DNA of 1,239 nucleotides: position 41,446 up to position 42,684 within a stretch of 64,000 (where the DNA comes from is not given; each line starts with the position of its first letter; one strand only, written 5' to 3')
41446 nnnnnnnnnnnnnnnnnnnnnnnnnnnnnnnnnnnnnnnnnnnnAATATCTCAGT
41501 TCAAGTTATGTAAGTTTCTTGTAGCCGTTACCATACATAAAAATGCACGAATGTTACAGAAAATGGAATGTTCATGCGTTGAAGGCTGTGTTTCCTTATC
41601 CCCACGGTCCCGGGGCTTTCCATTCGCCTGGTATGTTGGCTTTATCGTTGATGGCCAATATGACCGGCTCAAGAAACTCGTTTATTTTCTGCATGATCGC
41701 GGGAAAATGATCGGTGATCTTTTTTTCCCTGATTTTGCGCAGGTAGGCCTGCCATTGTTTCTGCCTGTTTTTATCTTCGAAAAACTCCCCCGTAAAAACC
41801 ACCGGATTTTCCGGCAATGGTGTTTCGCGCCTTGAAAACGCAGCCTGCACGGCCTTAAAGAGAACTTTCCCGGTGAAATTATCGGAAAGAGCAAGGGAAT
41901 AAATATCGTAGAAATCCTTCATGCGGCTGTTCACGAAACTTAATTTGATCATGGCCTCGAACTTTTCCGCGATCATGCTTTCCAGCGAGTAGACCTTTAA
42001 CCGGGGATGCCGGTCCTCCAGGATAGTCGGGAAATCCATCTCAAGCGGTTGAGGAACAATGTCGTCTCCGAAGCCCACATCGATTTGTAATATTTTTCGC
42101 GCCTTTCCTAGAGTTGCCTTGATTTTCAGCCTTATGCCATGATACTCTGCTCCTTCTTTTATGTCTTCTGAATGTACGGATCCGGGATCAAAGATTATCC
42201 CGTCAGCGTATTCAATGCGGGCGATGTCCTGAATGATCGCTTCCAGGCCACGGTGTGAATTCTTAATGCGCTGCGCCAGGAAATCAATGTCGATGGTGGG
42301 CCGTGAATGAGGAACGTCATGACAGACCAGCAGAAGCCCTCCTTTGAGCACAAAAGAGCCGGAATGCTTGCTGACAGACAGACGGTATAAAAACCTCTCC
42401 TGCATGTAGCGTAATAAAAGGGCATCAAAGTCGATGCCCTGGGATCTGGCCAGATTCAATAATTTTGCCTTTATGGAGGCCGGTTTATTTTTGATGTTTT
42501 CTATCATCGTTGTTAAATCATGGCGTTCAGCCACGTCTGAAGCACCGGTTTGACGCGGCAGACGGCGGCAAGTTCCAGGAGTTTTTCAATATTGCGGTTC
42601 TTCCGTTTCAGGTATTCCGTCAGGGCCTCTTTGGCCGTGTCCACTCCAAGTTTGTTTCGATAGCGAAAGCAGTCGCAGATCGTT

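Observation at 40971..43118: Defence-type block: stand-alone DEDDh exonuclease next to an AbiEi/AbiEii pair, with a paralogous pair at the window start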

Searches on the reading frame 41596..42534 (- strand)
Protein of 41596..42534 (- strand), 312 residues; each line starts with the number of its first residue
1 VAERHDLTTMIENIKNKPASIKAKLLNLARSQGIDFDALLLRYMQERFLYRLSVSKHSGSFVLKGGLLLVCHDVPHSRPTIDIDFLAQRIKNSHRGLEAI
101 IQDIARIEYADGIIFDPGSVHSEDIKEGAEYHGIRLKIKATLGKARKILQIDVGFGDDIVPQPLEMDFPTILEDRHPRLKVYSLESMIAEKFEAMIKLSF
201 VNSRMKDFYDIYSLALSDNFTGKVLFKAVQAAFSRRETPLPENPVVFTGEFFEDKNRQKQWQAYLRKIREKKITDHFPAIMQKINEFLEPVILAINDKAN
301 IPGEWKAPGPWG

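Call 8: search_protein_families(library=pfam, proteins=[window:41596-42534:-], max_evalue=0.01)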
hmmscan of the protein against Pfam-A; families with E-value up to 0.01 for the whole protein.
window:41596-42534:- (312 aa): 1 family
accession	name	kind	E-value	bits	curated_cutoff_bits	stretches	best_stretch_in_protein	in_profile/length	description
PF08843.17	AbiEii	-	1.6e-45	156.4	22.5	1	47-281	1-236/238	Nucleotidyl transferase AbiEii toxin, Type IV TA system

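Call 9: search_protein_families(library=padloc, proteins=[window:41596-42534:-], max_evalue=0.01)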
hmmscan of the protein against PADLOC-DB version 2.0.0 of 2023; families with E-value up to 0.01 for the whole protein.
window:41596-42534:- (312 aa): 18 families
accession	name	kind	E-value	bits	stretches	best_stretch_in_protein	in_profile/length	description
PDLC02288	AbiEii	-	5e-97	322.3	1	11-294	4-275/294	AbiEii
PDLC02312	AbiEii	-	2.2e-82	274.5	1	10-311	1-297/299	AbiEii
PDLC02291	AbiEii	-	4.4e-38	129.3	1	16-292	14-268/310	AbiEii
PDLC02319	AbiEii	-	4e-37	126.2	1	47-292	5-236/241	AbiEii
PDLC02326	AbiEii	-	8.3e-37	124.2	1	16-152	2-132/133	AbiEii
PDLC02320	AbiEii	-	1.1e-21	75.4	1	153-268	2-120/147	AbiEii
PDLC02314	AbiEii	-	4.8e-18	63.5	1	19-243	11-231/290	AbiEii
PDLC02304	AbiEii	-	1.3e-16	59.3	1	23-290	5-257/260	AbiEii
PDLC02310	AbiEii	-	7.2e-16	56.4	1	29-289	10-263/265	AbiEii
PDLC02311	AbiEii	-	2.2e-14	51.9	1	26-300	8-269/283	AbiEii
PDLC02308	AbiEii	-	2.6e-11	41.7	1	44-232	14-205/279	AbiEii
PDLC02329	AbiEii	-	8.5e-11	39.7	1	20-239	16-233/294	AbiEii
PDLC02306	AbiEii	-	4.3e-10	37.7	1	57-221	37-211/280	AbiEii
PDLC02300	AbiEii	-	1.1e-07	29.7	1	46-268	26-235/259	AbiEii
PDLC02301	AbiEii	-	0.00027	18.6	0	179-289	182-286/291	AbiEii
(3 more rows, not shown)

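Call 10: search_protein_families(library=ncbifam, proteins=[window:41596-42534:-], max_evalue=0.01)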
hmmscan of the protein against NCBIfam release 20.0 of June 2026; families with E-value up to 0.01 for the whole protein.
window:41596-42534:- (312 aa): 0 families

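Call 29: search_solved_structures(query=window:41596-42534:-, max_evalue=1, show_alignments=2)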
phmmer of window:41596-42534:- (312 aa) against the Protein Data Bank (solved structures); distinct sequences matched with E-value up to 1: 1.
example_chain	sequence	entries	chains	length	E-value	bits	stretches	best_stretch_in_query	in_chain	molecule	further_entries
9hlo_B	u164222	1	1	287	4.6e-36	128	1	20-270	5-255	Abortive infection protein AbiGII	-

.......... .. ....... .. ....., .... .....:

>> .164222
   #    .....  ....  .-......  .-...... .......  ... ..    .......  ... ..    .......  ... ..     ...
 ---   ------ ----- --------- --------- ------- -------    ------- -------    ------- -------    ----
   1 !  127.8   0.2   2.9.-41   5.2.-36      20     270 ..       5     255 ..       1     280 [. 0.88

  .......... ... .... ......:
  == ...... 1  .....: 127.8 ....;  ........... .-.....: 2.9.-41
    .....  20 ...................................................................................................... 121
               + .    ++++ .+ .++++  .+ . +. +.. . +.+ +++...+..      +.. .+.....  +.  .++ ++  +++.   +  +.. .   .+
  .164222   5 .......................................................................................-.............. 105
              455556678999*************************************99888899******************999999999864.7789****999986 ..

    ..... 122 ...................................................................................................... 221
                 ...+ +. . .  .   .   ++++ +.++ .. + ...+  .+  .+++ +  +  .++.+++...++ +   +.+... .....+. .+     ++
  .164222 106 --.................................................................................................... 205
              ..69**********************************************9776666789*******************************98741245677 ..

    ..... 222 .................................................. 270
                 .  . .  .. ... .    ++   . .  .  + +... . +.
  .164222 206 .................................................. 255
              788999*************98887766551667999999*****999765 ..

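Call 48: find_homologous_proteins(query=window:41596-42534:-)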
Query window:41596-42534:- (312 aa): 7534 proteins with E <= 0.001 among 8000 candidates; the best 120 are listed.
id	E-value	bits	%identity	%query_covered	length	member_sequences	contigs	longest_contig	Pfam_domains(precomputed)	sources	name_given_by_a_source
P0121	4.2e-182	622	90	97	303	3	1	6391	PF08843.18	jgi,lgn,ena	-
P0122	1.1e-176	605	88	97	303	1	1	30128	PF08843.18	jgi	jgi:predicted nucleotidyltransferase component of viral defense system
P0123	5.2e-125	435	80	77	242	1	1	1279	PF08843.18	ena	-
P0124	1.1e-114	401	58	96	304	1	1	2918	PF08843.18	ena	-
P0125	1.0e-112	395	58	97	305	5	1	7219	PF08843.18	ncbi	-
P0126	1.0e-112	395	58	97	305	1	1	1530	PF08843.18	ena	-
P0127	4.9e-111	389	58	97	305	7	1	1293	PF08843.18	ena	-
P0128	1.3e-110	388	57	97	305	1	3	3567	PF08843.18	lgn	-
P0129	3.6e-110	386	58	97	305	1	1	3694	PF08843.18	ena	-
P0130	4.2e-110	386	57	97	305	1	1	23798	PF08843.18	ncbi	-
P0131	1.5e-109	384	58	97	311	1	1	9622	PF08843.18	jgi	jgi:predicted nucleotidyltransferase component of viral defense system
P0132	1.8e-109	384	59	92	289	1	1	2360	PF08843.18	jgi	-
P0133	2.3e-109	384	58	97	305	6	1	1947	PF08843.18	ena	-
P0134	2.7e-109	383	57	97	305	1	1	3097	PF08843.18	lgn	-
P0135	3.7e-109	383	57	97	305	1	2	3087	PF08843.18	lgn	-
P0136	1.8e-108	381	57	95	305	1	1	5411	PF08843.18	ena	-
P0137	2.0e-108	380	58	95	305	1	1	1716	PF08843.18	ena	-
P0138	3.0e-108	380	57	96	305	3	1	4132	PF08843.18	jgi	-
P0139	1.5e-107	378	57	97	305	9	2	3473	PF08843.18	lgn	-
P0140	1.5e-107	378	57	97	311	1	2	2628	PF08843.18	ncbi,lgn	ncbi:MAG: nucleotidyl transferase AbiEii/AbiGii toxin family protein [Thermodesulfobacteriota bacter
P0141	1.7e-107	377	56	97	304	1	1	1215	PF08843.18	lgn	-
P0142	1.8e-107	377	57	97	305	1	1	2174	PF08843.18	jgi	jgi:predicted nucleotidyltransferase component of viral defense system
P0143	3.2e-107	376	58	97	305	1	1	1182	PF08843.18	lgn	-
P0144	8.2e-107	375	56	97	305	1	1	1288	PF08843.18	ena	-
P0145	9.1e-107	375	56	97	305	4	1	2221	PF08843.18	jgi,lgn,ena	-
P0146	1.3e-106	374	56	97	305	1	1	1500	PF08843.18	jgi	-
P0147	1.4e-106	374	57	97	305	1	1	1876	PF08843.18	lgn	-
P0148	1.7e-106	374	57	97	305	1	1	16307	PF08843.18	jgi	-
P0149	3.1e-106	373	57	97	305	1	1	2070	PF08843.18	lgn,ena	-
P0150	3.8e-106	373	57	97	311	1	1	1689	PF08843.18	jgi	-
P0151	4.3e-106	373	57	97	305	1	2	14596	PF08843.18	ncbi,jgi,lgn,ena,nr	ncbi:MAG: nucleotidyl transferase AbiEii/AbiGii toxin family protein [Deltaproteobacteria bacterium]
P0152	6.4e-106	372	56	97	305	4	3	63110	PF08843.18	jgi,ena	-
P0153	1.0e-105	372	55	97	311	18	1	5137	PF08843.18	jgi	-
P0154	1.5e-105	371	56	98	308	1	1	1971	PF08843.18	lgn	-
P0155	1.7e-105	371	55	97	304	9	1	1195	PF08843.18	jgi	-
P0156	1.7e-105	371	58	97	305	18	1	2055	PF08843.18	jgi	-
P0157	1.8e-105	371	56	97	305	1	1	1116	PF08843.18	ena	-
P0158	2.1e-105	371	56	95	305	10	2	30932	PF08843.18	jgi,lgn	-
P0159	2.7e-105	370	57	97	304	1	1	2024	PF08843.18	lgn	-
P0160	2.7e-105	370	56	97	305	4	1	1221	PF08843.18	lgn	-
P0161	3.0e-105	370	58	97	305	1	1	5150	PF08843.18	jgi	-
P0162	3.0e-105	370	55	97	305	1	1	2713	PF08843.18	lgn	-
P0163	7.5e-105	369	56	97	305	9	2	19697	PF08843.18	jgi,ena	-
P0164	8.8e-105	368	56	97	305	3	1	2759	PF08843.18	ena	-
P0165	9.0e-105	368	55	97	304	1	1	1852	PF08843.18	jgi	-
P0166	9.5e-105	368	58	95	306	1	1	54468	PF08843.18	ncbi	ncbi:MAG: nucleotidyl transferase AbiEii/AbiGii toxin family protein [Acidobacteriota bacterium]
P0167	9.6e-105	368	56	97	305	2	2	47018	PF08843.18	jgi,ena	-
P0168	1.1e-104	368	55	97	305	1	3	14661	PF08843.18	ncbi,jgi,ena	-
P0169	1.8e-104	367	56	97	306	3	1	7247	PF08843.18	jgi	-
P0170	1.8e-104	367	57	97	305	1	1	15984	PF08843.18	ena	-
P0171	1.9e-104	367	54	97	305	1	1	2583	PF08843.18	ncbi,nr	ncbi:MAG: nucleotidyl transferase AbiEii/AbiGii toxin family protein [Atribacterota bacterium]|nr:nu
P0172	2.8e-104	367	56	97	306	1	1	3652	PF08843.18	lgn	-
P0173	3.2e-104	367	54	97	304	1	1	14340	PF08843.18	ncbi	-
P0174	3.6e-104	366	58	97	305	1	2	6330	PF08843.18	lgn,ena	-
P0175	3.7e-104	366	56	97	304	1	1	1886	PF08843.18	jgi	jgi:predicted nucleotidyltransferase component of viral defense system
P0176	4.9e-104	366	57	97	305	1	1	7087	PF08843.18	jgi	-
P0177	7.9e-104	365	56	97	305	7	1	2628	PF08843.18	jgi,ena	-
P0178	9.7e-104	365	56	97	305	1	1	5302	PF08843.18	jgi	-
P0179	1.4e-103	364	54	97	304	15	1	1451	PF08843.18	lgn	-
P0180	2.3e-103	364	55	97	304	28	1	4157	PF08843.18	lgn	-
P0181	3.1e-103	363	55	97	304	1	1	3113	PF08843.18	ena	-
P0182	3.9e-103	363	54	97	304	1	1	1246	PF08843.18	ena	-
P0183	4.5e-103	363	57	96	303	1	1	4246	PF08843.18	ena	-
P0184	4.7e-103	363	55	97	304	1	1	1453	PF08843.18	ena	-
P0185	5.6e-103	363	55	97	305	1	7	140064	PF08843.18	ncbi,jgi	jgi:predicted nucleotidyltransferase component of viral defense system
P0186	5.8e-103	362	54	97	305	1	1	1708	PF08843.18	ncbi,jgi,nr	ncbi:MAG: nucleotidyl transferase AbiEii/AbiGii toxin family protein [Candidatus Atribacteria bacter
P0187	6.4e-103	362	54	97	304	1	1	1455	PF08843.18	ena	-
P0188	8.3e-103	362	55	97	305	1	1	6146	PF08843.18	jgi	jgi:predicted nucleotidyltransferase component of viral defense system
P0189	1.5e-102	361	55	99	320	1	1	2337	PF08843.18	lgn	-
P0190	1.7e-102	361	55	97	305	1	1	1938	PF08843.18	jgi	-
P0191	2.2e-102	361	54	97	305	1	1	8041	PF08843.18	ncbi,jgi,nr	ncbi:MAG: nucleotidyl transferase AbiEii/AbiGii toxin family protein [Caldiserica bacterium]|nr:nucl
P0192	2.5e-102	360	55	97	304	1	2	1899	PF08843.18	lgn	-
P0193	4.7e-102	359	54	97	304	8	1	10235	PF08843.18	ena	-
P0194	5.4e-102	359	55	97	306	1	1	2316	PF08843.18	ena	-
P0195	6.4e-102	359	55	97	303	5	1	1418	PF08843.18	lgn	-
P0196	6.7e-102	359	54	97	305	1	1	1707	PF08843.18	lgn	-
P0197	7.8e-102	359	54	97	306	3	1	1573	PF08843.18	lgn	-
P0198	8.7e-102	359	53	97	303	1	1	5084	PF08843.18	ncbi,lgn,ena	-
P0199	9.4e-102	359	55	97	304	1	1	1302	PF08843.18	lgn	-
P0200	1.1e-101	358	54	97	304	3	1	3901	PF08843.18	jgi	-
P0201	1.2e-101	358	54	97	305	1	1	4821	PF08843.18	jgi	-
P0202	1.5e-101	358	54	97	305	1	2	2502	PF08843.18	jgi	-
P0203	1.8e-101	358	55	97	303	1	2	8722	PF08843.18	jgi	jgi:predicted nucleotidyltransferase component of viral defense system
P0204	2.1e-101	357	55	97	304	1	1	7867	PF08843.18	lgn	-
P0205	2.1e-101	357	55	97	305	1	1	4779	PF08843.18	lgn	-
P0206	2.2e-101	357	54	97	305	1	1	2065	PF08843.18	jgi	-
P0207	2.8e-101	357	54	97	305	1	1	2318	PF08843.18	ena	-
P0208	4.6e-101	356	55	97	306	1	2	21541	PF08843.18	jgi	jgi:predicted nucleotidyltransferase component of viral defense system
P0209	4.7e-101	356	54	97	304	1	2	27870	PF08843.18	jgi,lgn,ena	jgi:predicted nucleotidyltransferase component of viral defense system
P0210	4.8e-101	356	55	97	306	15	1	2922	PF08843.18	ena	-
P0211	5.8e-101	356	56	96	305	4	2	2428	PF08843.18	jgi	jgi:predicted nucleotidyltransferase component of viral defense system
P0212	5.9e-101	356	55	97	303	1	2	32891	PF08843.18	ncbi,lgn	-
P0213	6.4e-101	356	55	97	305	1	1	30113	PF08843.18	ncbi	ncbi:MAG: nucleotidyl transferase AbiEii/AbiGii toxin family protein [bacterium]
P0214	1.2e-100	355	54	97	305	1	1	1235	PF08843.18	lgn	-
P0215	1.6e-100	355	54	97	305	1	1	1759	PF08843.18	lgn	-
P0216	1.6e-100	354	54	97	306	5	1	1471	PF08843.18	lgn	-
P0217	1.7e-100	354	54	97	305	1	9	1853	PF08843.18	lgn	-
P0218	1.9e-100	354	55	97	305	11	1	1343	PF08843.18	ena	-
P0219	2.3e-100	354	57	92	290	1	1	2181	PF08843.18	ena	-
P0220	4.5e-100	353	53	97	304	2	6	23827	PF08843.18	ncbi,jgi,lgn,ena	-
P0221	5.3e-100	353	54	97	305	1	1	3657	PF08843.18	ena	-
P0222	6.9e-100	352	53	97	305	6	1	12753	PF08843.18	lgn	-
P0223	7.6e-100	352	54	97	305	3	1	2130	PF08843.18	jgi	-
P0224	1.2e-99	352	54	97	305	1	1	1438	PF08843.18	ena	-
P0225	1.9e-99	351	54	95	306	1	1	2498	PF08843.18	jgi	jgi:predicted nucleotidyltransferase component of viral defense system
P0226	2.0e-99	351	56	92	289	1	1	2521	PF08843.18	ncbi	-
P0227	2.3e-99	351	53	97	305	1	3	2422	PF08843.18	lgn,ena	-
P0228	2.4e-99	351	55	97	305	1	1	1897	PF08843.18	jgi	jgi:predicted nucleotidyltransferase component of viral defense system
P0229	2.4e-99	351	54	97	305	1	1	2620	PF08843.18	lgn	-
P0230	1.5e-98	348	53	100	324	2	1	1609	PF08843.18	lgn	-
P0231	1.8e-98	348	53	97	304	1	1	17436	PF08843.18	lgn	-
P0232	2.6e-98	347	53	97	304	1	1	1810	PF08843.18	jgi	-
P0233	3.2e-98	347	53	97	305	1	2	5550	PF08843.18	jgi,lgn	jgi:predicted nucleotidyltransferase component of viral defense system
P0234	3.6e-98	347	54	97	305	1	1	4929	PF08843.18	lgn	-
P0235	3.6e-98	347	53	97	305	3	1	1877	PF08843.18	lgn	-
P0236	3.7e-98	347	53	97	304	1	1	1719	PF08843.18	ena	-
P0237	5.3e-98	346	54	97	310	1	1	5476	PF08843.18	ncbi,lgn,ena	-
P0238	5.6e-98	346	53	97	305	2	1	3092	PF08843.18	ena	-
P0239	5.8e-98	346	53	97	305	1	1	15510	PF08843.18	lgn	-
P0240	7.3e-98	346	54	97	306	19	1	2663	PF08843.18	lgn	-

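Call 49: find_encoding_contigs(protein=P0122, flank=8000, max_places=3)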
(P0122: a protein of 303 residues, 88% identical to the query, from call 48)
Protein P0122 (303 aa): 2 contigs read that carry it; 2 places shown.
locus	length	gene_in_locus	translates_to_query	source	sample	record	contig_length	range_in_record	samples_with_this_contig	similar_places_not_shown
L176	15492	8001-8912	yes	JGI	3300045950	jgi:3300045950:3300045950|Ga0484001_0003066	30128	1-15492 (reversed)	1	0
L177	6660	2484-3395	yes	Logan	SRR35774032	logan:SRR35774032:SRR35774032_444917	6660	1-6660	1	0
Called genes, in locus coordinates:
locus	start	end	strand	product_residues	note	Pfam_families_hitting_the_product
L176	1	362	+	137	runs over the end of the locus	-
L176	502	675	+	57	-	-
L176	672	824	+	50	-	PF03773:ArsP_1 (weak)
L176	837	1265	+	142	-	PF01451:LMWPc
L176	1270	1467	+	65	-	-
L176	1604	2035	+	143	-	PF00376:MerR, PF13411:MerR_1, PF09278:MerR-DNA-bind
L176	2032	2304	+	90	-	PF13192:Thioredoxin_3 (weak)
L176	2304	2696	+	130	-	PF03203:MerC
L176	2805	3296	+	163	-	PF03008:DUF234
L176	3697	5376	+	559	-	-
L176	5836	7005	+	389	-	PF13173:AAA_14, PF13635:DUF4143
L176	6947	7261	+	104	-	-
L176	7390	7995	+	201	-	PF13338:AbiEi_4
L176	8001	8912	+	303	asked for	PF08843:AbiEii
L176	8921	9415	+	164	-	-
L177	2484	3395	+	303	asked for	PF08843:AbiEii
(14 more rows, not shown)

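Call 50: find_encoding_contigs(protein=P0121, flank=8000, max_places=3)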
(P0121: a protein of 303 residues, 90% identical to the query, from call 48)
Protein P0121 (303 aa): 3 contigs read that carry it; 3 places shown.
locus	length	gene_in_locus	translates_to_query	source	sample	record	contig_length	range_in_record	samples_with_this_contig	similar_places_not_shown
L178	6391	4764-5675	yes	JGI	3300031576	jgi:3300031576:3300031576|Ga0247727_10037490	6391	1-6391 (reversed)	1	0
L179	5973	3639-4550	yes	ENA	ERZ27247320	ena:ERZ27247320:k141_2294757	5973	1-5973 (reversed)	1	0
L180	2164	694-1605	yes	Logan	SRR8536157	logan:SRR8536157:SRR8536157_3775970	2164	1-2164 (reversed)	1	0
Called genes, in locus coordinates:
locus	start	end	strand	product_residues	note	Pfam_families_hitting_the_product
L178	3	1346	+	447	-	?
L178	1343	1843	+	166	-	PF00293:NUDIX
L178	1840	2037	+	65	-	-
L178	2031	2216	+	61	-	-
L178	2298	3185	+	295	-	PF02661:Fic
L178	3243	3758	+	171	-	PF08463:EcoEI_R_C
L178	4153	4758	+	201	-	PF13338:AbiEi_4 (weak)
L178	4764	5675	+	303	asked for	PF08843:AbiEii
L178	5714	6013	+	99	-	PF16263:DUF4917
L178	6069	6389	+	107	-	?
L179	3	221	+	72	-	?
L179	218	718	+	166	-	PF00293:NUDIX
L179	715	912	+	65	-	-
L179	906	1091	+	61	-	-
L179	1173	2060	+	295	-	PF02661:Fic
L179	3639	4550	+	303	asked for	PF08843:AbiEii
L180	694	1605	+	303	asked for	PF08843:AbiEii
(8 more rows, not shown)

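Call 95: find_encoding_contigs(protein=P0185, flank=3000, max_places=6)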
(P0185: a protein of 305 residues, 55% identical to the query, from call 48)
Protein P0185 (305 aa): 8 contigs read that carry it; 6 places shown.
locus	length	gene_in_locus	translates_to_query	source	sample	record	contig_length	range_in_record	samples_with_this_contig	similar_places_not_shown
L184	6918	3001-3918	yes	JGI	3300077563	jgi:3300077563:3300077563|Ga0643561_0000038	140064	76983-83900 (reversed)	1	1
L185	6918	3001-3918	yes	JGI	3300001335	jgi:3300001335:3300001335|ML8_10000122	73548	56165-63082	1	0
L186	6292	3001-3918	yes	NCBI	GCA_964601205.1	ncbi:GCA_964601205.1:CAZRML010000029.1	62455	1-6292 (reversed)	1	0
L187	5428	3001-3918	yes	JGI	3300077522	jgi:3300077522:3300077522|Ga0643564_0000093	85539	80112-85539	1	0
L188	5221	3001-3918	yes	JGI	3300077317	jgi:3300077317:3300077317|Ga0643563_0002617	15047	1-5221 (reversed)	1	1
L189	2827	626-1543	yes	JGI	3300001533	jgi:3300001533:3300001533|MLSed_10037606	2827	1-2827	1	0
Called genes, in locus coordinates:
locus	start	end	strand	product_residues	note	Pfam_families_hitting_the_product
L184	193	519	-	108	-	-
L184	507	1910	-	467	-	-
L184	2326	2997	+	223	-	PF13338:AbiEi_4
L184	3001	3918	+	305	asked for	PF08843:AbiEii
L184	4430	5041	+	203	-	-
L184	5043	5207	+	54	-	-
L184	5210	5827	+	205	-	PF08843:AbiEii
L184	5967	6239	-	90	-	-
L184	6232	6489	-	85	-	PF02604:PhdYeFM_antitox (weak)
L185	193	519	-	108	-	-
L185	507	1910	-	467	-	-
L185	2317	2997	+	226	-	PF13338:AbiEi_4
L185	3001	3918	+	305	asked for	PF08843:AbiEii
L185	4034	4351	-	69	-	-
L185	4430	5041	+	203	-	-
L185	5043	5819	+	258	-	PF08843:AbiEii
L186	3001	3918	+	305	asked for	PF08843:AbiEii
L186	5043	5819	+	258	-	PF08843:AbiEii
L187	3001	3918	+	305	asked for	PF08843:AbiEii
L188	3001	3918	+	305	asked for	PF08843:AbiEii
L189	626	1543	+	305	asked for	PF08843:AbiEii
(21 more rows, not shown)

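Call 96: find_encoding_contigs(protein=P0152, flank=3000, max_places=3)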
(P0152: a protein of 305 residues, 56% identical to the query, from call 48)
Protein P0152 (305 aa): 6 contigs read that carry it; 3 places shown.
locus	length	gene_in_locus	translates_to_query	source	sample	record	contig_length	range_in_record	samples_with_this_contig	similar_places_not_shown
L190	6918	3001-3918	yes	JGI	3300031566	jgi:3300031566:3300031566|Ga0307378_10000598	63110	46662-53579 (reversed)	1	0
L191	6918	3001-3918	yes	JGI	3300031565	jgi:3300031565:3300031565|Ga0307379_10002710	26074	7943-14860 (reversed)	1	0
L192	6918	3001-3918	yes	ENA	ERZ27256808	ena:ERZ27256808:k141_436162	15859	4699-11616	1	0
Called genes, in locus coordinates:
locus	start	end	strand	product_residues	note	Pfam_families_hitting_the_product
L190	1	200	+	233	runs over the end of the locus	PF02358:Trehalose_PPase, PF08282:Hydrolase_3 (faint)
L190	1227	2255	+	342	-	PF06970:RepA_N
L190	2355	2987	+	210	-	-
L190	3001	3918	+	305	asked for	PF08843:AbiEii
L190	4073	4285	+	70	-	-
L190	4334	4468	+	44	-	-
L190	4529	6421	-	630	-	PF00005:ABC_tran, PF02463:SMC_N (faint), PF13304:AAA_21 (faint), PF12848:ABC_tran_Xtn, PF00005:ABC_tran, PF16326:ABC_tran_CTD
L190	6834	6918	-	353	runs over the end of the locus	PF03979:Sigma70_r1_1, PF00140:Sigma70_r1_2, PF04542:Sigma70_r2, PF04539:Sigma70_r3, PF04545:Sigma70_r4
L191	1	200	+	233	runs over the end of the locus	PF02358:Trehalose_PPase, PF08282:Hydrolase_3 (faint)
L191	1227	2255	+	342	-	PF06970:RepA_N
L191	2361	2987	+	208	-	-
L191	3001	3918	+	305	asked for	PF08843:AbiEii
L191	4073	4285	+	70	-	-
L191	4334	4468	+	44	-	-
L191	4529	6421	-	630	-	PF00005:ABC_tran, PF02463:SMC_N (faint), PF13304:AAA_21 (faint), PF12848:ABC_tran_Xtn, PF00005:ABC_tran, PF16326:ABC_tran_CTD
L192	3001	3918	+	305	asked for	PF08843:AbiEii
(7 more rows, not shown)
